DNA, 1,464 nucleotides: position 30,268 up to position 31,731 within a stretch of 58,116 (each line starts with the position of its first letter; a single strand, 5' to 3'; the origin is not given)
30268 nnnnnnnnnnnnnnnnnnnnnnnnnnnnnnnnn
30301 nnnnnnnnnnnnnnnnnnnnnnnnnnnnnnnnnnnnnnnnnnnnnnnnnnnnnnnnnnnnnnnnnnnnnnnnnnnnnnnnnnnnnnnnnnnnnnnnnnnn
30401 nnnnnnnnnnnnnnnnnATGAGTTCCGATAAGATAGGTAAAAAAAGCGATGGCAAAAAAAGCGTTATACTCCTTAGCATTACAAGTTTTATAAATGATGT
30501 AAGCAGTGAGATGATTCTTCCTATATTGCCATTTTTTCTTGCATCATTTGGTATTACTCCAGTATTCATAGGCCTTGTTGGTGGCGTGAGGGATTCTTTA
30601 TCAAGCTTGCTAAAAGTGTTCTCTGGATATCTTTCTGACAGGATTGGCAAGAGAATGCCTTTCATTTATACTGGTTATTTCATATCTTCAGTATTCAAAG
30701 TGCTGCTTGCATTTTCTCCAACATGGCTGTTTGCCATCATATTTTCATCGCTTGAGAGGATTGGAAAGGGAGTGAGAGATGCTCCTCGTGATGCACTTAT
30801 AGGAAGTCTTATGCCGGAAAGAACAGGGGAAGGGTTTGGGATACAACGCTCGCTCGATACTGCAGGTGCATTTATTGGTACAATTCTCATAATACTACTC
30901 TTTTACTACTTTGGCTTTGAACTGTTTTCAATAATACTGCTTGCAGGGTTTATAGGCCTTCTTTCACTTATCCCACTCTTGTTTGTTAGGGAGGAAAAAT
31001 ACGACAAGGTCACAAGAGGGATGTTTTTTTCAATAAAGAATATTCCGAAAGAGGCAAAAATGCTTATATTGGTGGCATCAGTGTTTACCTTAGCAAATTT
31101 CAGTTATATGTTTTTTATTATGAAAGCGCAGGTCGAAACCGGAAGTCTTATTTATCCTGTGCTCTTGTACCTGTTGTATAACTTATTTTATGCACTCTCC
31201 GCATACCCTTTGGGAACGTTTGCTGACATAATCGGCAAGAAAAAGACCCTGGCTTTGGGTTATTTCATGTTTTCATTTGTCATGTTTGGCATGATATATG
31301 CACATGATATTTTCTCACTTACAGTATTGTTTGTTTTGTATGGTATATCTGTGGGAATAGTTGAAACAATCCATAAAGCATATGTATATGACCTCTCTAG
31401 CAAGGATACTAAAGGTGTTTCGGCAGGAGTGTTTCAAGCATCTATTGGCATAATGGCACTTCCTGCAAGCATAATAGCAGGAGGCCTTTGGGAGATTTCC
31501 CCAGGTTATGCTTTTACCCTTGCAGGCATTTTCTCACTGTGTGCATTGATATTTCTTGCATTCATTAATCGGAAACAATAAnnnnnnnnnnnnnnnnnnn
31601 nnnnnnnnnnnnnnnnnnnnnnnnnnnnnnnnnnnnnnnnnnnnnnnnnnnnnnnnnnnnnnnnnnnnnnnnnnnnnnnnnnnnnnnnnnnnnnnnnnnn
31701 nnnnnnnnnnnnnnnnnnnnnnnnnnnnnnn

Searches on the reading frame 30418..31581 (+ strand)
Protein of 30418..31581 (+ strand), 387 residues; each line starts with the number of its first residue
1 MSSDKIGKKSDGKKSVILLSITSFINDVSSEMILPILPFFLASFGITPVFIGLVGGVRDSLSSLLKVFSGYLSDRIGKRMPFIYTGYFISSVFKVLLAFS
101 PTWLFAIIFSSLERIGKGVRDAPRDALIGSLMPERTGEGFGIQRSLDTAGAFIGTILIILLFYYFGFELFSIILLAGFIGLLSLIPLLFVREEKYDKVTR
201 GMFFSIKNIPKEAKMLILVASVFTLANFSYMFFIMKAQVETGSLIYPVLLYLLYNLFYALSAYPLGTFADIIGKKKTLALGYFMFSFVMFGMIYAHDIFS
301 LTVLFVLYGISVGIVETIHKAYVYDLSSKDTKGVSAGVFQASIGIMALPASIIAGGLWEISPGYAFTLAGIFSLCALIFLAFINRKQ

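Call 14: find_encoding_contigs(protein=window:30418-31581:+, flank=3000, max_places=10)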
Protein window:30418-31581:+ (387 aa): 2 contigs read that carry it; 2 places shown.
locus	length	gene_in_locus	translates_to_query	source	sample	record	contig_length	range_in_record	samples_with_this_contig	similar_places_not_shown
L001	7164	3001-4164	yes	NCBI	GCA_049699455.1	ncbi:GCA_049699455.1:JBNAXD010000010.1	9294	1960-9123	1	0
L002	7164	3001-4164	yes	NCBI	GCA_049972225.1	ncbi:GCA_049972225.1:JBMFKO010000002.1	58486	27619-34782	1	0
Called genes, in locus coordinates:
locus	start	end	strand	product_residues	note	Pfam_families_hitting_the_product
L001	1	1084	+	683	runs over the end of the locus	PF01841:Transglut_core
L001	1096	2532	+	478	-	PF02789:Peptidase_M17_N, PF00883:Peptidase_M17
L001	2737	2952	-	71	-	-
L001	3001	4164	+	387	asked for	PF07690:MFS_1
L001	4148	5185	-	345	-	PF13528:Glyco_trans_1_3 (weak), PF04101:Glyco_tran_28_C, PF00201:UDPGT, PF06722:EryCIII-like_C (weak)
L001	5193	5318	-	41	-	PF03465:eRF1_3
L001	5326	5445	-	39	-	PF03465:eRF1_3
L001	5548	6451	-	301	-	PF26356:Pelota_N, PF03464:eRF1_2 (weak), PF03465:eRF1_3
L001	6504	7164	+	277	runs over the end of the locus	PF12837:Fer4_6 (faint), PF13237:Fer4_10 (faint), PF14697:Fer4_21, PF00037:Fer4 (weak), PF02463:SMC_N, PF00005:ABC_tran, PF13304:AAA_21 (faint)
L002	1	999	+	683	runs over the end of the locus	PF01841:Transglut_core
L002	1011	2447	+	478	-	PF02789:Peptidase_M17_N, PF00883:Peptidase_M17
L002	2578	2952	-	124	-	-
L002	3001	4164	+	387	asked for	PF07690:MFS_1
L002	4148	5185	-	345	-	PF13528:Glyco_trans_1_3 (weak), PF04101:Glyco_tran_28_C, PF00201:UDPGT, PF06722:EryCIII-like_C (weak)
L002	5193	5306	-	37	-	PF03465:eRF1_3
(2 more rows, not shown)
